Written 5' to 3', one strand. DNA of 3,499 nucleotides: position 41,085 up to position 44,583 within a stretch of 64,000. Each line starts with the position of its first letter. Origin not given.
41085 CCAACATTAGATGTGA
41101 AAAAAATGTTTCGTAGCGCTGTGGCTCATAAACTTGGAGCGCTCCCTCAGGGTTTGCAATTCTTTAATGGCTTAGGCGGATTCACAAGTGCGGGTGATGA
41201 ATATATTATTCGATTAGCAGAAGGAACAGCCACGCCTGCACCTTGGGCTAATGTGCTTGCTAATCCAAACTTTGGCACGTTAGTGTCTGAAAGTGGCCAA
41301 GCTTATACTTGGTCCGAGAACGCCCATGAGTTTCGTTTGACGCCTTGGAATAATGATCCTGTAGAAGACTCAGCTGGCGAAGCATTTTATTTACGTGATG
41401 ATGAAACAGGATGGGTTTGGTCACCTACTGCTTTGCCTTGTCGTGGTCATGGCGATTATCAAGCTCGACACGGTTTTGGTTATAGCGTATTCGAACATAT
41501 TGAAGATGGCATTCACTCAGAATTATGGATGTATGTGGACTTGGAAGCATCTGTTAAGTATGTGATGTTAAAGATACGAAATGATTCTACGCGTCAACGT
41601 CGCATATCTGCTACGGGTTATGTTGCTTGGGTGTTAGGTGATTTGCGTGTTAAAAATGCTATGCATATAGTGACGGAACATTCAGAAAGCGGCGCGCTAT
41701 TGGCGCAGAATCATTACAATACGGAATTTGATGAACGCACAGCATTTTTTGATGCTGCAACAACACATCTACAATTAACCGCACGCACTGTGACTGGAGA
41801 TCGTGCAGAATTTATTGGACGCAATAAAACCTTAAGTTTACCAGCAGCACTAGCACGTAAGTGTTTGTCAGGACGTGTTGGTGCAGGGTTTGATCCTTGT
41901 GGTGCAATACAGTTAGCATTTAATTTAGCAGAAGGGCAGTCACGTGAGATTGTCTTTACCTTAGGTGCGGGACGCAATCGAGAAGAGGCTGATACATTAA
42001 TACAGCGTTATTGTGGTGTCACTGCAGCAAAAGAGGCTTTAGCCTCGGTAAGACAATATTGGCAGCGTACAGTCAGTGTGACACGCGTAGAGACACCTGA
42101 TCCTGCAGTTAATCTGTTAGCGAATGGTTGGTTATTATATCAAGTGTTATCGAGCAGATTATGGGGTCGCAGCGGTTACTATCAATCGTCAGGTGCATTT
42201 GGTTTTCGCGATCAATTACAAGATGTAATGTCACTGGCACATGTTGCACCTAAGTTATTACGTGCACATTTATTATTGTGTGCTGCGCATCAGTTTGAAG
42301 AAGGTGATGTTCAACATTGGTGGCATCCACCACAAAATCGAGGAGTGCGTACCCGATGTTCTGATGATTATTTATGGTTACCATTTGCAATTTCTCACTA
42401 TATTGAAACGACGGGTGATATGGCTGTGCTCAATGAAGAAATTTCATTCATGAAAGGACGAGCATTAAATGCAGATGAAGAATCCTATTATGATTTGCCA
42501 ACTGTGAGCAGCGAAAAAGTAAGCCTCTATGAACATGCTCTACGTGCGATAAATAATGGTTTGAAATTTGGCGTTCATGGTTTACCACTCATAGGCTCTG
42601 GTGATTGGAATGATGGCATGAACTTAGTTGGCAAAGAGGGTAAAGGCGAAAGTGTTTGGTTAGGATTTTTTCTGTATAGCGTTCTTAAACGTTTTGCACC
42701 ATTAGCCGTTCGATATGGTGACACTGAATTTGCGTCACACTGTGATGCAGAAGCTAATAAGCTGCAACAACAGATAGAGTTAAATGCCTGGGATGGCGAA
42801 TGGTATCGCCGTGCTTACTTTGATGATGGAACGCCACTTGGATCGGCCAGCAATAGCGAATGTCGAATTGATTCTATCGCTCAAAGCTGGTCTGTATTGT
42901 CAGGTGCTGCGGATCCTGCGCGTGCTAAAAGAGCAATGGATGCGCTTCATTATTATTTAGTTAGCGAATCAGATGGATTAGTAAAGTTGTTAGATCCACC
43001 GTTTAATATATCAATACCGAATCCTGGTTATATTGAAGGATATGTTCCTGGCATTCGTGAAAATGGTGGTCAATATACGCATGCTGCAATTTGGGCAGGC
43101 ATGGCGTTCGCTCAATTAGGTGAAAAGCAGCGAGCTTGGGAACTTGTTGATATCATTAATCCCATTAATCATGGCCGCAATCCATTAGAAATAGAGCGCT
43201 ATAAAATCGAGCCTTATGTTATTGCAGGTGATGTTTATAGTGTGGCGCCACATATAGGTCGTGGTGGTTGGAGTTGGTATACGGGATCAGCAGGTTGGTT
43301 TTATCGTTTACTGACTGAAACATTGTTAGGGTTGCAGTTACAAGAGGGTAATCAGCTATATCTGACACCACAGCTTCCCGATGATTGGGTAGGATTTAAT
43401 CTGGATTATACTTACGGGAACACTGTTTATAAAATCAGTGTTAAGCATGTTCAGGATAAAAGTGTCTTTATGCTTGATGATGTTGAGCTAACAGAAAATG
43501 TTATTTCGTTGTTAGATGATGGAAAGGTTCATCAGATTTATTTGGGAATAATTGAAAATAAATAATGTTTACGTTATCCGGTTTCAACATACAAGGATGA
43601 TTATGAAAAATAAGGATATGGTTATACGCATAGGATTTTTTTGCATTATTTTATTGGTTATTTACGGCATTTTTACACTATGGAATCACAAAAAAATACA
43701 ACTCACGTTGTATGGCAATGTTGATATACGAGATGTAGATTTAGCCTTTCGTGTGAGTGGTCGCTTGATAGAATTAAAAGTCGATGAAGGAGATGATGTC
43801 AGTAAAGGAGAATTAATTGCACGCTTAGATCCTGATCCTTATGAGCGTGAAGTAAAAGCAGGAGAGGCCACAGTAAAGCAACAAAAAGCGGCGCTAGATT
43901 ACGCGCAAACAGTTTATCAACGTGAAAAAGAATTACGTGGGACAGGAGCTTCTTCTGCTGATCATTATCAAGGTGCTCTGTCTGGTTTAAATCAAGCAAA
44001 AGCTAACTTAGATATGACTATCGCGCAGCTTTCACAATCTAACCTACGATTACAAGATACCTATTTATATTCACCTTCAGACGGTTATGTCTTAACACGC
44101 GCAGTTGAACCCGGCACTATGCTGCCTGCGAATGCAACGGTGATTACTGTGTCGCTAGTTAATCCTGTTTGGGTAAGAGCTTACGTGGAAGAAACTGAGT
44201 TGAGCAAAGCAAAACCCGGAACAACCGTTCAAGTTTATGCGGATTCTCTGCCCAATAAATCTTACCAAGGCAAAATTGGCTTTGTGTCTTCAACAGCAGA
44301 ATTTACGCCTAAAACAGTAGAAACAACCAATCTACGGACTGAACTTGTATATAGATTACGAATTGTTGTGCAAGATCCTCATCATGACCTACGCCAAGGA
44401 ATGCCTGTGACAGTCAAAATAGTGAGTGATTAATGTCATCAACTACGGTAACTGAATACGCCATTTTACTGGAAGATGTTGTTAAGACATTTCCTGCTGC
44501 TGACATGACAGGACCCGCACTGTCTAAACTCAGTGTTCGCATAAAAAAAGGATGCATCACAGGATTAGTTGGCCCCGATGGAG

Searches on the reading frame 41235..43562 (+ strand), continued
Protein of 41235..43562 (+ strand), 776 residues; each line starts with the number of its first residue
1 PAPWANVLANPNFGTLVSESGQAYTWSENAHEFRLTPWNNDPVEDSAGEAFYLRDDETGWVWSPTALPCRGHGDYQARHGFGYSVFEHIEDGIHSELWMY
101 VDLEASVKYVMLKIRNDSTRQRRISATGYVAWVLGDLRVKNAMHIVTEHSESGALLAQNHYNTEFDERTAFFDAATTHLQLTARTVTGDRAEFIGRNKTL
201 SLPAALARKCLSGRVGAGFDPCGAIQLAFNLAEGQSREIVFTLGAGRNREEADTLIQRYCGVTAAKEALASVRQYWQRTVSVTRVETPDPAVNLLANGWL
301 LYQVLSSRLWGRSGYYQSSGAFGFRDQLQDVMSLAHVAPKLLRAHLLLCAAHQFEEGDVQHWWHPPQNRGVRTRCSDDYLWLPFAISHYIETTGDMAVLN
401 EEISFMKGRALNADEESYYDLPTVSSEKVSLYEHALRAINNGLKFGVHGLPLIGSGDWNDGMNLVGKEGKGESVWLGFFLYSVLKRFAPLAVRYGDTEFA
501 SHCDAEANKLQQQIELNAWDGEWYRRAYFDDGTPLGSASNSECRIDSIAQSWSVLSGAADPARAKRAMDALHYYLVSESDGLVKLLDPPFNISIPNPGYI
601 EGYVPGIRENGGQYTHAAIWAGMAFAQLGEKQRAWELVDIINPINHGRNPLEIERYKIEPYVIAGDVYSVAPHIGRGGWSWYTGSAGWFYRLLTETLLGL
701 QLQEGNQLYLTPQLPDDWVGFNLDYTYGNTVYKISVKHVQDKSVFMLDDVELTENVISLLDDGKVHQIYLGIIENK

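Call 57: find_encoding_contigs(protein=P0130, flank=10000, max_places=1)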
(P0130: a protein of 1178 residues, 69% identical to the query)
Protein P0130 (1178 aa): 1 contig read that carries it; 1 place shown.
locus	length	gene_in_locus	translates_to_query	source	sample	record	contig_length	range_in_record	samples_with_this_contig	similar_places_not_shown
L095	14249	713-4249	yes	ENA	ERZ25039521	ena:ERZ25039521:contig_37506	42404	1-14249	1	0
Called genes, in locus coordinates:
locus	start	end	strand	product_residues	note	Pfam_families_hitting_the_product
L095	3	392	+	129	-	?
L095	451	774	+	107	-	PF06165:GH94_b-supersand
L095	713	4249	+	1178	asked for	PF06165:GH94_b-supersand, PF17167:Glyco_hydro_94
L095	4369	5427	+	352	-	PF01699:Na_Ca_ex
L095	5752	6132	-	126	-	PF06094:GGACT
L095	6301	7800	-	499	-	PF12796:Ank_2 (weak), PF13637:Ank_4 (faint), PF13606:Ank_3 (faint), PF13857:Ank_5 (weak), PF00023:Ank, PF12796:Ank_2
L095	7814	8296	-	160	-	PF13637:Ank_4 (faint)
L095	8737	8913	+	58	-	-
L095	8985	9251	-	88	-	-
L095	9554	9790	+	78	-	-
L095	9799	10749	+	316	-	-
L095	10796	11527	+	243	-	-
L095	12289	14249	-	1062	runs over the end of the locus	PF25000:DUF7779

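Call 64: search_protein_families(library=ncbifam, proteins=[L092:1565-2452:-], max_evalue=0.00001)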
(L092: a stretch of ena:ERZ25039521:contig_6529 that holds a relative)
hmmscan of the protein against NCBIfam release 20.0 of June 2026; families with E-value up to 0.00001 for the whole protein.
L092:1565-2452:- (295 aa): 22 families
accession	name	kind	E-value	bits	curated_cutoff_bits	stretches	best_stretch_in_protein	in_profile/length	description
TIGR01099.1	galU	equivalog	1.6e-108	362.2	326.8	1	5-270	1-261/261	UTP--glucose-1-phosphate uridylyltransferase GalU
NF009928.0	PRK13389.1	equivalog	6e-91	304.7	548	1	3-290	6-295/302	UTP--glucose-1-phosphate uridylyltransferase GalU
NF007516.0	PRK10122.1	equivalog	5.8e-81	271.9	534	1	7-291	5-293/297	UTP--glucose-1-phosphate uridylyltransferase GalF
TIGR01105.1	galF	equivalog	8.4e-77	258.3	659.2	1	6-291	4-293/297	GalU regulator GalF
TIGR01208.1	rmlA_long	equivalog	4.7e-40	137.6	320.25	2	83-271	56-231/353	glucose-1-phosphate thymidylyltransferase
TIGR03992.1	Arch_glmU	subfamily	2.3e-36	125.5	292.1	2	87-270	60-223/393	bifunctional sugar-1-phosphate nucleotidylyltransferase/acetyltransferase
NF041313.1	UDPGP_AglF_Halo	equivalog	3.1e-31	108.6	400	1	7-263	2-223/234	UTP--glucose-1-phosphate uridylyltransferase AglF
NF041173.1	Sug_nt_acttase_Thmprot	equivalog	1.2e-21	77.1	600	1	7-267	2-220/405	bifunctional sugar-1-phosphate nucleotidylyltransferase/acetyltransferase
TIGR01207.1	rmlA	equivalog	2.1e-21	76.3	360.65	1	12-248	6-208/286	glucose-1-phosphate thymidylyltransferase RfbA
NF012024.0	PRK15480.1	equivalog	1.8e-15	56.8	588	1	6-245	4-209/292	glucose-1-phosphate thymidylyltransferase RfbA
NF052502.1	man1P_GTase_Rv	exception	4.8e-11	42.1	440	1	7-79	2-74/352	mannose-1-phosphate guanylyltransferase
NF045761.1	NAMPUrTaseMurU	equivalog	9.8e-11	41.9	250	1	7-74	2-69/226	N-acetylmuramate alpha-1-phosphate uridylyltransferase MurU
TIGR01173.1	glmU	equivalog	4.6e-10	38.9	366.85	1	12-254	7-214/452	bifunctional UDP-N-acetylglucosamine diphosphorylase/glucosamine-1-phosphate N-acetyltransferase GlmU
TIGR02091.1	glgC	equivalog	1.3e-09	37.7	424.9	1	13-271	8-256/364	glucose-1-phosphate adenylyltransferase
NF010935.0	PRK14355.1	equivalog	5.7e-09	35.1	718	0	8-75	6-70/459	bifunctional UDP-N-acetylglucosamine diphosphorylase/glucosamine-1-phosphate N-acetyltransferase GlmU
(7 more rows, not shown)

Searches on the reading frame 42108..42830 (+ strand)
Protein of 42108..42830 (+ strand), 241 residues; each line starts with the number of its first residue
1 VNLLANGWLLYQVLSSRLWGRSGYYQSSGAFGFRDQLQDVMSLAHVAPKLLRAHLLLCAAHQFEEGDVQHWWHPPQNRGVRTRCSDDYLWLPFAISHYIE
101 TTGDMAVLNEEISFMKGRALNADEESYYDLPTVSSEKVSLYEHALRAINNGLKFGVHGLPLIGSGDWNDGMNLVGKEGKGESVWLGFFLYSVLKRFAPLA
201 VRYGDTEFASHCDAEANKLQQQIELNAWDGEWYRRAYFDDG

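Call 52: search_solved_structures(query=window:42108-42830:+, max_evalue=1e-30, show_alignments=2)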
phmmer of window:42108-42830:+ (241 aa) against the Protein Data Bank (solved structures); distinct sequences matched with E-value up to 1e-30: 2.
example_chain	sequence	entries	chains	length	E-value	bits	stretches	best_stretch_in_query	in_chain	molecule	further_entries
8rf9_A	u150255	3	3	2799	1e-71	244.7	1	2-241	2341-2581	Cyclic beta 1-2 glucan synthetase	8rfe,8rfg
8rf0_A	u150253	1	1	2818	1e-71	244.7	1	2-241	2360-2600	Cyclic beta-(1,2)-glucan synthase NdvB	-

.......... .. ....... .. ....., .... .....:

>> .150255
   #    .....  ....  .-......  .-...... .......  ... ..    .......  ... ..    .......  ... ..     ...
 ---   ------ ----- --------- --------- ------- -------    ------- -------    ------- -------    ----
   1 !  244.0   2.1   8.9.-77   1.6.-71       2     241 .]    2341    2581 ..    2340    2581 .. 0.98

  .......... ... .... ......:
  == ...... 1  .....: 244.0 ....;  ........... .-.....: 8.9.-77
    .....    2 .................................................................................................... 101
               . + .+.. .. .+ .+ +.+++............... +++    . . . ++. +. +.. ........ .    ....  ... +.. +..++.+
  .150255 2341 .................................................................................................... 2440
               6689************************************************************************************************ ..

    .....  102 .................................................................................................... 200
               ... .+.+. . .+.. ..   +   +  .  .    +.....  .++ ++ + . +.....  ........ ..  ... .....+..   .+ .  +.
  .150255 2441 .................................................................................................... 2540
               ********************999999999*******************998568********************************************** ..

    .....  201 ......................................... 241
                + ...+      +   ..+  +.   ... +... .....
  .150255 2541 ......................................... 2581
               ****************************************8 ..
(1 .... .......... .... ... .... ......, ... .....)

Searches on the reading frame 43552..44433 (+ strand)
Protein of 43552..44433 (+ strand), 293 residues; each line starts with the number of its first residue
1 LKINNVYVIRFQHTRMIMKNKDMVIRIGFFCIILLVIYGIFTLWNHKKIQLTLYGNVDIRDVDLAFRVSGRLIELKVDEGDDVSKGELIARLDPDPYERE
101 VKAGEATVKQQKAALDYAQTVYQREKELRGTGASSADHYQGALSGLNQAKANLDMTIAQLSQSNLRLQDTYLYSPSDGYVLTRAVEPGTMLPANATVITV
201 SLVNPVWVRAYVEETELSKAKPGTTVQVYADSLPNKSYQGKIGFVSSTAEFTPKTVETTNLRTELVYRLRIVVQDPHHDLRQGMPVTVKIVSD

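Call 3: search_protein_families(library=pfam, proteins=[window:43552-44433:+])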
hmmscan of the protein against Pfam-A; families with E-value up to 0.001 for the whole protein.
window:43552-44433:+ (293 aa): 3 families
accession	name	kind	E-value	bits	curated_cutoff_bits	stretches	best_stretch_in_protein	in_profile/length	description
PF16576.10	HlyD_D23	-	1.9e-22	80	30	1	61-284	19-212/214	Barrel-sandwich domain of CusB or HlyD membrane-fusion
PF13437.12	HlyD_3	-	1.2e-13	52.1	22.2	1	172-255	2-84/106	HlyD family secretion protein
PF13533.13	Biotin_lipoyl_2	-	3.8e-05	23.9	29.8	1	64-93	3-32/32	Biotin-lipoyl like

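Call 4: search_protein_families(library=ncbifam, proteins=[window:43552-44433:+])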
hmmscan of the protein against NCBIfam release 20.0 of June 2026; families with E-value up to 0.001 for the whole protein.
window:43552-44433:+ (293 aa): 19 families
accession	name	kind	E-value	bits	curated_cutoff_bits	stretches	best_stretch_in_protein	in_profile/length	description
NF002939.0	PRK03598.1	equivalog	9.1e-99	330.8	393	3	146-291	181-326/332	secretion protein HlyD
TIGR01730.1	RND_mfp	subfamily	6.5e-43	146.9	94.9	1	60-292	25-246/322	efflux RND transporter periplasmic adaptor subunit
TIGR00998.1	8a0101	subfamily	2.4e-29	102.3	390.8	2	158-290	193-334/334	EmrA/EmrK family multidrug efflux transporter periplasmic adaptor subunit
NF007785.0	PRK10476.1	equivalog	4.1e-29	101.5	376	2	19-123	6-110/347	multidrug transporter subunit MdtN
TIGR00999.1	8a0102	subfamily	2.2e-20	72.9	319.3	1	80-290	1-201/271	CzcB/NccB family metal efflux transporter periplasmic adaptor subunit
NF045904.1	RND-peri-MexE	equivalog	1.2e-19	70.5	714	1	62-216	64-217/390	multidrug efflux RND transporter periplasmic adaptor subunit MexE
NF008606.0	PRK11578.1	equivalog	3.7e-18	65.8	342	1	57-290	56-298/371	macrolide transporter subunit MacA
NF011715.0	PRK15136.1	equivalog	8.4e-17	60.9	563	1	159-242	205-289/390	multidrug efflux MFS transporter periplasmic adaptor subunit EmrA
NF007850.1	PRK10559.1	equivalog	1.5e-16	60.4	400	1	56-247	35-224/303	p-hydroxybenzoic acid efflux pump subunit AaeA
NF007362.0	PRK09859.1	equivalog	2.2e-13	50.1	738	1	66-289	66-292/385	multidrug transporter subunit MdtE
NF008589.1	PRK11556.1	equivalog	2.4e-13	49.8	391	1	60-219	83-244/392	MdtA/MuxA family multidrug efflux RND transporter periplasmic adaptor subunit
NF007132.1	PRK09578.1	equivalog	2.2e-11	43.1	512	1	58-208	61-214/396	MexX/AxyX family multidrug efflux RND transporter periplasmic adaptor subunit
TIGR01843.1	type_I_hlyD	subfamily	3.3e-11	42.8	208.65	2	98-292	201-398/422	HlyD family type I secretion periplasmic adaptor subunit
NF011604.1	PRK15030.1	equivalog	4.8e-11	42.3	765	1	60-289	64-296/397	multidrug efflux RND transporter periplasmic adaptor subunit AcrA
NF033138.2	RND-peri-MexC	equivalog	5.9e-11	42.1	625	1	55-206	56-210/375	MexC family multidrug efflux RND transporter periplasmic adaptor subunit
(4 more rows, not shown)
